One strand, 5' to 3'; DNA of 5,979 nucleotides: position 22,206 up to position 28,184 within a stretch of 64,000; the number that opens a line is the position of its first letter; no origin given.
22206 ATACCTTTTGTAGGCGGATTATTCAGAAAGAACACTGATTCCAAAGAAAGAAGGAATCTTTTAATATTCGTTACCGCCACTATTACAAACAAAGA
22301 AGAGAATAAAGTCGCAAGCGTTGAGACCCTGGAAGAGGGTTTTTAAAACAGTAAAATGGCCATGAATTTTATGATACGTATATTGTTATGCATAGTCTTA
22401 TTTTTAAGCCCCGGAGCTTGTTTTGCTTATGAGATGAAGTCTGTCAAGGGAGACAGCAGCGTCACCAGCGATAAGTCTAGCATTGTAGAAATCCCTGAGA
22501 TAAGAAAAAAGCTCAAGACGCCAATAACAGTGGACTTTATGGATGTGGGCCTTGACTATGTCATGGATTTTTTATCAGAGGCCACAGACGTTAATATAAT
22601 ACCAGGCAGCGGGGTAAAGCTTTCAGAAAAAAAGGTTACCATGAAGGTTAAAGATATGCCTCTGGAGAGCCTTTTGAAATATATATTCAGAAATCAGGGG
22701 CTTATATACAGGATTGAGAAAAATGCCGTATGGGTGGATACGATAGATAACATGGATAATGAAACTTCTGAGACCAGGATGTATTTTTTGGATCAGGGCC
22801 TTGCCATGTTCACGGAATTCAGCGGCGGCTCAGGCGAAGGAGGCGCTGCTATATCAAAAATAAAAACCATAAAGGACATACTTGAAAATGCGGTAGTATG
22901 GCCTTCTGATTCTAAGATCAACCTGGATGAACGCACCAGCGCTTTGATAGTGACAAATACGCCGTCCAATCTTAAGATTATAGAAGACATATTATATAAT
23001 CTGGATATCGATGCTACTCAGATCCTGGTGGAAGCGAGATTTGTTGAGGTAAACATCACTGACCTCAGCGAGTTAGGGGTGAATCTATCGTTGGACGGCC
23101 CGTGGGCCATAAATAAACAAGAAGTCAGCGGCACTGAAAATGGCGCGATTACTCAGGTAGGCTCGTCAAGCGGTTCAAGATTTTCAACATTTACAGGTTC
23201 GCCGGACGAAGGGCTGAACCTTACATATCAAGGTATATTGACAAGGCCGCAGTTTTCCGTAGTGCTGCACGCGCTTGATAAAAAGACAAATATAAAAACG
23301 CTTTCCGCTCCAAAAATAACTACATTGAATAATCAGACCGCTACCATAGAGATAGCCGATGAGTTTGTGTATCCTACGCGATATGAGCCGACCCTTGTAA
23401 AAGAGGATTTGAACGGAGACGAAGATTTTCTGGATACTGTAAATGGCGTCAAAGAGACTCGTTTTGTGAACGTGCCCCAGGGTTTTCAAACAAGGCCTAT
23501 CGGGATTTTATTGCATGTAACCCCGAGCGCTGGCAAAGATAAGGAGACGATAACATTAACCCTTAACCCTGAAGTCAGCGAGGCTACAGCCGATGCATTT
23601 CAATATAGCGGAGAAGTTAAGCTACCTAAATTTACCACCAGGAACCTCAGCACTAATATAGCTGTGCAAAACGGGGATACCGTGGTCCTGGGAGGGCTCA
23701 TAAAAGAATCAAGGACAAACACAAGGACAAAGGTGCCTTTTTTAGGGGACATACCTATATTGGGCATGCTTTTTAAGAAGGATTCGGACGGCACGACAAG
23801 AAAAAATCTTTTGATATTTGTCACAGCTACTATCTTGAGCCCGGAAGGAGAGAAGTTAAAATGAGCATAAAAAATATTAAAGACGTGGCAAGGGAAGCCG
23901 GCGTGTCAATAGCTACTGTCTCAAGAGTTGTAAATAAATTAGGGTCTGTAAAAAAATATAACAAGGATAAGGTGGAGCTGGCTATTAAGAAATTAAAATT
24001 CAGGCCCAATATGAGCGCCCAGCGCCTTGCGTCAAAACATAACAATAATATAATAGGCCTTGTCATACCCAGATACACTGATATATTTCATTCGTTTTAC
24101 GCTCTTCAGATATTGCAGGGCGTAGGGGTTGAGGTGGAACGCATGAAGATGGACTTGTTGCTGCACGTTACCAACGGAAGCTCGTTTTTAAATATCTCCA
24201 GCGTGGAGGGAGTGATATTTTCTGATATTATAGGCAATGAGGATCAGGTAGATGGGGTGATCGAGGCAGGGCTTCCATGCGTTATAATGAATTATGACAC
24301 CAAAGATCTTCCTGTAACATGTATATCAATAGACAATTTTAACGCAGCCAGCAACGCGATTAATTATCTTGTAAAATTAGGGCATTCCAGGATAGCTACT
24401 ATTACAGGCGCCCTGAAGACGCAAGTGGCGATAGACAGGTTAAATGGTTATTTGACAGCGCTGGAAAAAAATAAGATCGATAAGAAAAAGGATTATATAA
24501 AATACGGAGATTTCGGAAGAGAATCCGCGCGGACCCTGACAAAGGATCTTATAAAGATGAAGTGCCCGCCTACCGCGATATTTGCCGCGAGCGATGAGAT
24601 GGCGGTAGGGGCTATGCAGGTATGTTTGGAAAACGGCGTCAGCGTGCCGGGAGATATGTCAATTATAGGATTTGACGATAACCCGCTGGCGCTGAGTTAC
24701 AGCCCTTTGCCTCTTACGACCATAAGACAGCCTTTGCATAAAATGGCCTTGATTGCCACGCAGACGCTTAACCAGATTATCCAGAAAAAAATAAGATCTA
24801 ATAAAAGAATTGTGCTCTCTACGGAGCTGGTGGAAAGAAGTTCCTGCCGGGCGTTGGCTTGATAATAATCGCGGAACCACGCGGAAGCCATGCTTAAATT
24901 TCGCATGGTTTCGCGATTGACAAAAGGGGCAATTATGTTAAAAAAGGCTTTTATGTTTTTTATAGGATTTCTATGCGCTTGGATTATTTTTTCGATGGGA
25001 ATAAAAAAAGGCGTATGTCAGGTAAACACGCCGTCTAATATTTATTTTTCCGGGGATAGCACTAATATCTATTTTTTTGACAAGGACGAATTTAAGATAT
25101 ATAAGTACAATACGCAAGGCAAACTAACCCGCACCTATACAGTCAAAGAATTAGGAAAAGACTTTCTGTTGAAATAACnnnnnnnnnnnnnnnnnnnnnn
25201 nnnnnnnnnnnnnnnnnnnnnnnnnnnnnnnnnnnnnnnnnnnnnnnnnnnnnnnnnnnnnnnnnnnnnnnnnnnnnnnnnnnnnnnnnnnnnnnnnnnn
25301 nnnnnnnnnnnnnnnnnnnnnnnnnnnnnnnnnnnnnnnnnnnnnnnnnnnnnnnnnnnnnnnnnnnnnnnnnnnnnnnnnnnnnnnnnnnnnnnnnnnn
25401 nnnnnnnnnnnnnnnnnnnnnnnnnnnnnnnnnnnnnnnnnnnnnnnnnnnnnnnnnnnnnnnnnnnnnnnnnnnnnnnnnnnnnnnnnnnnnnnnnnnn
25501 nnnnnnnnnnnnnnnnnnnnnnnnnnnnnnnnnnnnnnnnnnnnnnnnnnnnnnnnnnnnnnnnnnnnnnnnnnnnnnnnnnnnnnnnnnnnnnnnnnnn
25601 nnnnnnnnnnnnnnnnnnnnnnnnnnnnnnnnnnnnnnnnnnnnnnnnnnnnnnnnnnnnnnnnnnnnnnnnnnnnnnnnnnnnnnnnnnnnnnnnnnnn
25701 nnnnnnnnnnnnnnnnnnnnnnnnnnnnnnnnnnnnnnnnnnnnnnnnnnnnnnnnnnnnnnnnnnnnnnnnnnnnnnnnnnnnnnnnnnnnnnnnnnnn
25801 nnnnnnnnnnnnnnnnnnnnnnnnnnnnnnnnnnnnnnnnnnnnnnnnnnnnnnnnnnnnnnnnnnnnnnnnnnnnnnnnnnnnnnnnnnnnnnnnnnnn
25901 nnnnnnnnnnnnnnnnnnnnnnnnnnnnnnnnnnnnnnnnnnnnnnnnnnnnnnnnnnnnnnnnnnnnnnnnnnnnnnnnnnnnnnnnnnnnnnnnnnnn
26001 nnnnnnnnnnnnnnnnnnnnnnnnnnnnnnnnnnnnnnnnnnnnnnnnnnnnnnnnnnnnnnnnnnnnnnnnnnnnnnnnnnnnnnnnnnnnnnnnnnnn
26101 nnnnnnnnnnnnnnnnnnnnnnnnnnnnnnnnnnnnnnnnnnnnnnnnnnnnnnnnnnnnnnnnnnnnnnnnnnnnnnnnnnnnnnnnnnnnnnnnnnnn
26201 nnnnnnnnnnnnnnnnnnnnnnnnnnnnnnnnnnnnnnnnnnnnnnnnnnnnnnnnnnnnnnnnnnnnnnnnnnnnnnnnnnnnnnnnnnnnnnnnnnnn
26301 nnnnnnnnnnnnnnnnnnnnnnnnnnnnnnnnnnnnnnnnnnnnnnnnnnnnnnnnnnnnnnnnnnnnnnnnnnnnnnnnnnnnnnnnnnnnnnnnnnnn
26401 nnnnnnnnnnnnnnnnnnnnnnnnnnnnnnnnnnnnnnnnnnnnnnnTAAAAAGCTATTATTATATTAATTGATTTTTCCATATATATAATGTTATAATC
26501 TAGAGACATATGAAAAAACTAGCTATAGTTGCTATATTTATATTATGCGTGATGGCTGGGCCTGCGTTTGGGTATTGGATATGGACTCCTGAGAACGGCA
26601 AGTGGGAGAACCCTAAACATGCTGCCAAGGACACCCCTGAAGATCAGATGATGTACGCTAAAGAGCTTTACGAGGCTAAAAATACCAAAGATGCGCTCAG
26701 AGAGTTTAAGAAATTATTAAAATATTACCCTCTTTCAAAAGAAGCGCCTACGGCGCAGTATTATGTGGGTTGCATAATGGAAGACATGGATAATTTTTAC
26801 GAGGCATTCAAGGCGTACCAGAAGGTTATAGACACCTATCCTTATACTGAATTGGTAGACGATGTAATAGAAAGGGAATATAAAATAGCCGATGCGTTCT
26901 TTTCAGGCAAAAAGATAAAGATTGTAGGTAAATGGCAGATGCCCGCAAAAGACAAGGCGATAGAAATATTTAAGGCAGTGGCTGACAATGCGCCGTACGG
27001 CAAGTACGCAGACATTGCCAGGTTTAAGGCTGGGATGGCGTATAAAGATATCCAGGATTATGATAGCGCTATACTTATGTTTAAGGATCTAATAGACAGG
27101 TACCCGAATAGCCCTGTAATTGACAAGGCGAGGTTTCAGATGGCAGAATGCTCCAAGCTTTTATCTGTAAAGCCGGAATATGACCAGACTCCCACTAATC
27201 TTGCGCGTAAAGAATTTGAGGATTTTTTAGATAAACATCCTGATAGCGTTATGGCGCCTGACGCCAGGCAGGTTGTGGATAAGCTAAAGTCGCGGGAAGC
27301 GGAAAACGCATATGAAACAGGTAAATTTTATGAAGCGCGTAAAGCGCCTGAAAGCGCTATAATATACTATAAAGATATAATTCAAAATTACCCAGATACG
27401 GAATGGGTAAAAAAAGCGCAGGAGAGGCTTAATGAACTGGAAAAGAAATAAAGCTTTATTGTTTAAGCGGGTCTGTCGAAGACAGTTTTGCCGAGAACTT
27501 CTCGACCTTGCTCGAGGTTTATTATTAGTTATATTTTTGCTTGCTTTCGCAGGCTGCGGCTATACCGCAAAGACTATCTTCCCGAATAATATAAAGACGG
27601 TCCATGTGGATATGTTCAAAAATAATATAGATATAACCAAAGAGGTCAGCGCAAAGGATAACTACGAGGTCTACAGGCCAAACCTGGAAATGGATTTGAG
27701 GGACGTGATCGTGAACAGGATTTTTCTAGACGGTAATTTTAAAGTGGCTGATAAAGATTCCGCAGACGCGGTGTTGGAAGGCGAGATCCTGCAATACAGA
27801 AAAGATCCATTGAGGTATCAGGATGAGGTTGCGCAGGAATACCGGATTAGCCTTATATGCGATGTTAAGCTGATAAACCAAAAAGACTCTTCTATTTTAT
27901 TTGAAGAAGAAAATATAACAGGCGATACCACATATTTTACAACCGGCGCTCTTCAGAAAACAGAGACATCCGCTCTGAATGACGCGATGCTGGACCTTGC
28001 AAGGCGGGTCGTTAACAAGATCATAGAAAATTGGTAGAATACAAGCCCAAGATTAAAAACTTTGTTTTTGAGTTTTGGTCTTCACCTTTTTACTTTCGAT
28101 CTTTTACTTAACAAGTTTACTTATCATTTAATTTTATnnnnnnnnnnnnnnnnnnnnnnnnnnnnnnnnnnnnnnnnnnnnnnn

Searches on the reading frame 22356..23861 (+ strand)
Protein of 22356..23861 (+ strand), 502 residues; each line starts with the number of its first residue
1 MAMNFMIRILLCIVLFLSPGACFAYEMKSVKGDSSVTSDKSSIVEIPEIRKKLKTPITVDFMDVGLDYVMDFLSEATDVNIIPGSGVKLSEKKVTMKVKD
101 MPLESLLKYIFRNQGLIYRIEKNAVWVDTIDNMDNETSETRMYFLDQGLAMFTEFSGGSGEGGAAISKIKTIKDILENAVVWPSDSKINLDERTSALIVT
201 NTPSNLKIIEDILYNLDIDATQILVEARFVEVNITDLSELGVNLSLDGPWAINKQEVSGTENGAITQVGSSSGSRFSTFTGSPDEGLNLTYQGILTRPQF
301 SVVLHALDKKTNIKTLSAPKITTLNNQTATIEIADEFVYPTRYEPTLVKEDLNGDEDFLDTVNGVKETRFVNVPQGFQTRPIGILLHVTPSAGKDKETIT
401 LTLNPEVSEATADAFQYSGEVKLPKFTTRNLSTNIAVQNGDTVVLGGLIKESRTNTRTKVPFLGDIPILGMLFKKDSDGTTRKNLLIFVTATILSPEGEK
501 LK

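Call 7: search_protein_families(library=ncbifam, proteins=[window:22356-23861:+], max_evalue=0.01)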
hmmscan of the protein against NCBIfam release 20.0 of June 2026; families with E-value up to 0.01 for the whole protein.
window:22356-23861:+ (502 aa): 9 families
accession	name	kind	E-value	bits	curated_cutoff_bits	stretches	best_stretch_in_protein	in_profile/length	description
NF042912.1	Amuc_1098_fam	equivalog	5.7e-66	223.1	750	3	420-501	722-803/805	Amuc_1098 family type IV pilus outer membrane protein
TIGR02517.1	type_II_gspD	equivalog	4.7e-62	210.3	351.35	1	173-495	288-591/600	type II secretion system secretin GspD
TIGR02515.1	IV_pilus_PilQ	subfamily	2.4e-56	191.5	284.35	2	56-340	3-301/428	type IV pilus secretin PilQ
TIGR02519.1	pilus_MshL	equivalog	4.4e-46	157.2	250.2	1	190-494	3-290/290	pilus (MSHA type) biogenesis protein MshL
NF010083.0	PRK13568.1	equivalog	1e-32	113.5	554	2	388-494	314-417/419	DNA uptake porin HofQ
TIGR02516.1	type_III_yscC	equivalog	7e-30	104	238.45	2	382-495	347-462/463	type III secretion system outer membrane ring subunit SctC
NF007851.2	PRK10560.1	exception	2.4e-24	85.9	598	2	426-495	341-410/412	DNA uptake porin HofQ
NF011873.0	PRK15346.1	equivalog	7.6e-23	80.9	524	2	383-481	384-481/499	EscC/YscC/HrcC family type III secretion system outer membrane ring protein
TIGR02520.1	pilus_B_mal_scr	equivalog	2.4e-11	42.9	287.65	2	168-339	217-378/513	PilN family type IVB pilus formation outer membrane protein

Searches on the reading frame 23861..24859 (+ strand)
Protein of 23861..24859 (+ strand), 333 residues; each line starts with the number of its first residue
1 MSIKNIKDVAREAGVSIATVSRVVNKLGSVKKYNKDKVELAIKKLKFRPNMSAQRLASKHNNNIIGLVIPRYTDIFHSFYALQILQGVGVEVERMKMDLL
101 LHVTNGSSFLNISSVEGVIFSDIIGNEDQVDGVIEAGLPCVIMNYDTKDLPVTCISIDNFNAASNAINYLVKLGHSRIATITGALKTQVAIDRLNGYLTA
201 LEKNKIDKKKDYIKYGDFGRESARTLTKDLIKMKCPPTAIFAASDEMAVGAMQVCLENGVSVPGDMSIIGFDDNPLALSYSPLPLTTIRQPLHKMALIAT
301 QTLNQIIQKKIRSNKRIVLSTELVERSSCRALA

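Call 8: search_protein_families(library=pfam, proteins=[window:23861-24859:+], max_evalue=0.001)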
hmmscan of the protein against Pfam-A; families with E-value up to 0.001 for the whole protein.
window:23861-24859:+ (333 aa): 4 families
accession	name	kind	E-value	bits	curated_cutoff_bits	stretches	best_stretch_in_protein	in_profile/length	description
PF13377.12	Peripla_BP_3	-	2.3e-34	119.3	26.5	1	168-329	2-167/167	Periplasmic binding protein-like domain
PF00356.27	LacI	-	2.3e-16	59.7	27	1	5-50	1-46/46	Bacterial regulatory proteins, lacI family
PF00532.27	Peripla_BP_1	-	1.6e-15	57.8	22.2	1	111-272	54-224/281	Periplasmic binding proteins and sugar binding domain of LacI family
PF13407.12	Peripla_BP_4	-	5.1e-13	49.6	35.1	1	129-280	72-225/258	Periplasmic binding protein domain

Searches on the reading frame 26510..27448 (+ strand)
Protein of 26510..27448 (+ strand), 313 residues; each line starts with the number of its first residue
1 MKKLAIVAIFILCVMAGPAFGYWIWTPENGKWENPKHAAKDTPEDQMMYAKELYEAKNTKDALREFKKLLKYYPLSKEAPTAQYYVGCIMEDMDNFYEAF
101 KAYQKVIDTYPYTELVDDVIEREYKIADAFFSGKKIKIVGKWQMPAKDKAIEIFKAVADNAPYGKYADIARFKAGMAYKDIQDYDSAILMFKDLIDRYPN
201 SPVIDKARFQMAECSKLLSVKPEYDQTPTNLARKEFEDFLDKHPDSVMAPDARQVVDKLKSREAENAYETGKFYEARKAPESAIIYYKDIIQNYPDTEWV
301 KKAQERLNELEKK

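Call 8: search_protein_families(library=pfam, proteins=[window:26510-27448:+], max_evalue=0.001)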
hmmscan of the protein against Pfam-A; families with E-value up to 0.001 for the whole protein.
window:26510-27448:+ (313 aa): 9 families
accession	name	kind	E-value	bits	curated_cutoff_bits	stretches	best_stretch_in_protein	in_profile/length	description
PF13174.12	TPR_6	-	8.8e-23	79.8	26.3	1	170-201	2-33/33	Tetratricopeptide repeat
PF13525.12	YfiO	-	3.1e-22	79.8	25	1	148-308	22-185/203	Outer membrane lipoprotein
PF13428.12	TPR_14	-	1.4e-12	47.4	23.5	0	172-206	5-39/44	Tetratricopeptide repeat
PF13512.12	TPR_18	-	5.9e-11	43.2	21.9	0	223-254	112-143/145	Tetratricopeptide repeat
PF13432.12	TPR_16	-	1.2e-10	42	32.7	0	50-111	4-62/65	Tetratricopeptide repeat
PF07719.23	TPR_2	-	8.5e-10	38.4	27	0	81-111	2-32/34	Tetratricopeptide repeat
PF24575.1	TPR_Slam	-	6.2e-06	27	35.2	0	168-213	47-89/104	Surface lipoprotein assembly modifier, N-terminal TPR repeats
PF14559.12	TPR_19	-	0.00055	20.6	25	0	148-204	8-61/68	Tetratricopeptide repeat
PF13424.12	TPR_12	-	0.00067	20.2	30.1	0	148-199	20-76/77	Tetratricopeptide repeat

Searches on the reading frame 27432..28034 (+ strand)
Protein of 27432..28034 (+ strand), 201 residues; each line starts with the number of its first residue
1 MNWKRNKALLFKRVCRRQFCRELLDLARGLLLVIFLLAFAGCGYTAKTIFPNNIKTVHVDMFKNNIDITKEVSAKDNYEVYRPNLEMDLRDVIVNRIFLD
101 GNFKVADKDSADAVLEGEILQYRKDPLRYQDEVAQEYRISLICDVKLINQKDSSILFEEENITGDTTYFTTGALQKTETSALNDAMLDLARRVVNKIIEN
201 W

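Call 8: search_protein_families(library=pfam, proteins=[window:27432-28034:+], max_evalue=0.001)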
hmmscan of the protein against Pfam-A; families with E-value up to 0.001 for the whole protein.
window:27432-28034:+ (201 aa): 1 family
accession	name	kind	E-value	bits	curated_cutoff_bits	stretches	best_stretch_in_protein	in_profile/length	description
PF04390.17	LptE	-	1.2e-11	45.7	23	1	55-197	2-118/118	Lipopolysaccharide-assembly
